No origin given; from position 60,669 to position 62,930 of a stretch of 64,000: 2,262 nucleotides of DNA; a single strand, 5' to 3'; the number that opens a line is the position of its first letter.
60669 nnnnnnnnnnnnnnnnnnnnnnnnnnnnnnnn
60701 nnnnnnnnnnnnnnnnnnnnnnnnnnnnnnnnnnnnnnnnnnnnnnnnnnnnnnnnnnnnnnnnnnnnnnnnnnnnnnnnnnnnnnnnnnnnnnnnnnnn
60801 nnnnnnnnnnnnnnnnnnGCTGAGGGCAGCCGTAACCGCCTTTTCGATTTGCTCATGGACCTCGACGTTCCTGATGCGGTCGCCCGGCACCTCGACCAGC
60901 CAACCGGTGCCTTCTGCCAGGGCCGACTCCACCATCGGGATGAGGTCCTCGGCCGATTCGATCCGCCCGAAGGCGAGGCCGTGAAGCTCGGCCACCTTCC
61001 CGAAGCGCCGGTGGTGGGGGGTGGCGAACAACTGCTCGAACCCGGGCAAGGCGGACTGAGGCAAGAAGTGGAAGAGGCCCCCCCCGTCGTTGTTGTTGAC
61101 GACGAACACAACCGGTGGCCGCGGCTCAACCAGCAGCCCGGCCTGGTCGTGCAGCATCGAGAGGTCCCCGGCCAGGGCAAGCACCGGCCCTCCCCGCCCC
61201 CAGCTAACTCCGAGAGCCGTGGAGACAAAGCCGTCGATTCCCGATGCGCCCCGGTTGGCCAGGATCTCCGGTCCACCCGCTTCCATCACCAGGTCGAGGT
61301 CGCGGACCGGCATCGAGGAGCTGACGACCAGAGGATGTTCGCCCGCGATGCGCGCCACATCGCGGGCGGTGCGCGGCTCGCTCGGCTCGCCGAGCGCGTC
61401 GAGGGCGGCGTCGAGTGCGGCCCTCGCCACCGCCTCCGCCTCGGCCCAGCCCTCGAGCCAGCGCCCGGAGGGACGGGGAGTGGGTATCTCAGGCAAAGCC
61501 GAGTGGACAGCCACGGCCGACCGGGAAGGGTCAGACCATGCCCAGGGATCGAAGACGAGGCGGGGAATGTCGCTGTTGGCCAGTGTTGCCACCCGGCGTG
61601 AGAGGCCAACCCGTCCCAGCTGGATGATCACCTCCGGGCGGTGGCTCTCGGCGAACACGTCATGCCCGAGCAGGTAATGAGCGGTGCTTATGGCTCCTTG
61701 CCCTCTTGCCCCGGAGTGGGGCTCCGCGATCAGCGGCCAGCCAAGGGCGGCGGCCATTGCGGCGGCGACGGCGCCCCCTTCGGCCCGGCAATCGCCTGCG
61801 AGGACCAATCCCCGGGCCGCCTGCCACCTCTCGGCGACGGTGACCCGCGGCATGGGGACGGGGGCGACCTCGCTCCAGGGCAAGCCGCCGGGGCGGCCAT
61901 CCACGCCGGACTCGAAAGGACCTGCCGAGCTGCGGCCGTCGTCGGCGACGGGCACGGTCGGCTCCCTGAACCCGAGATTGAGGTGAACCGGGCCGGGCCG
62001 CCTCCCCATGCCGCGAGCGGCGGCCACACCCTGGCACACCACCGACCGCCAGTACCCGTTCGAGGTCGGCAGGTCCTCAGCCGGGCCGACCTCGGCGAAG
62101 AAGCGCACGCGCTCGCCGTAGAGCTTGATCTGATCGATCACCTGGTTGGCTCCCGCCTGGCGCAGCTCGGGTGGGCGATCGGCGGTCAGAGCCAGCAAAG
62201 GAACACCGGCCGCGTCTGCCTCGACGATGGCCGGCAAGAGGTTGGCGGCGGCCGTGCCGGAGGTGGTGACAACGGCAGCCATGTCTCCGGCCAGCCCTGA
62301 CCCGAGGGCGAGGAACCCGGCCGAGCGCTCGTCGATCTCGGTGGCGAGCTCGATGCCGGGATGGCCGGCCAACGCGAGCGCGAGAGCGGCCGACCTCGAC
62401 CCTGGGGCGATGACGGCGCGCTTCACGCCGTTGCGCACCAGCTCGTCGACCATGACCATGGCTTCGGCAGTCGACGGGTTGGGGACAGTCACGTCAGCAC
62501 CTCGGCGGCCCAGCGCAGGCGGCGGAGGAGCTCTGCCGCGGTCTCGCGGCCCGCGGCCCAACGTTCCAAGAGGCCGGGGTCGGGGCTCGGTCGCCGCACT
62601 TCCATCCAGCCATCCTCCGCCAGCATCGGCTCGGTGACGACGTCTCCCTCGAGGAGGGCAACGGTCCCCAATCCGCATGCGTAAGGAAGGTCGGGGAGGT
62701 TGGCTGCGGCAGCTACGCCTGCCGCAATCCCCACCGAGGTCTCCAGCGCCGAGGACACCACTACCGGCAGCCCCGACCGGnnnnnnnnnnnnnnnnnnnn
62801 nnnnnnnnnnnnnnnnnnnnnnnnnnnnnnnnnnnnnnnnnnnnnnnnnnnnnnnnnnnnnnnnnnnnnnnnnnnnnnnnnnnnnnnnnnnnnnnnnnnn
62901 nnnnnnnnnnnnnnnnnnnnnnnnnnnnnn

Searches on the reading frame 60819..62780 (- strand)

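Call 81: search_protein_families(library=pfam, proteins=[window:60819-62780:-], max_evalue=0.0001)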
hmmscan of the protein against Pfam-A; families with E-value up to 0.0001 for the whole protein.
window:60819-62780:- (654 aa): 3 families
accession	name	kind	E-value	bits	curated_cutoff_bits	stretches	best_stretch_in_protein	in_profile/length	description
PF02776.23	TPP_enzyme_N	-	4.4e-19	68.8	26.8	1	109-219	6-118/119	Thiamine pyrophosphate enzyme, N-terminal TPP binding domain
PF16582.11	TPP_enzyme_M_2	-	1.1e-08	35.6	30.1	1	315-399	32-115/208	Middle domain of thiamine pyrophosphate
PF02775.26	TPP_enzyme_C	-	6e-06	26.6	21.9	1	519-630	34-150/151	Thiamine pyrophosphate enzyme, C-terminal TPP binding domain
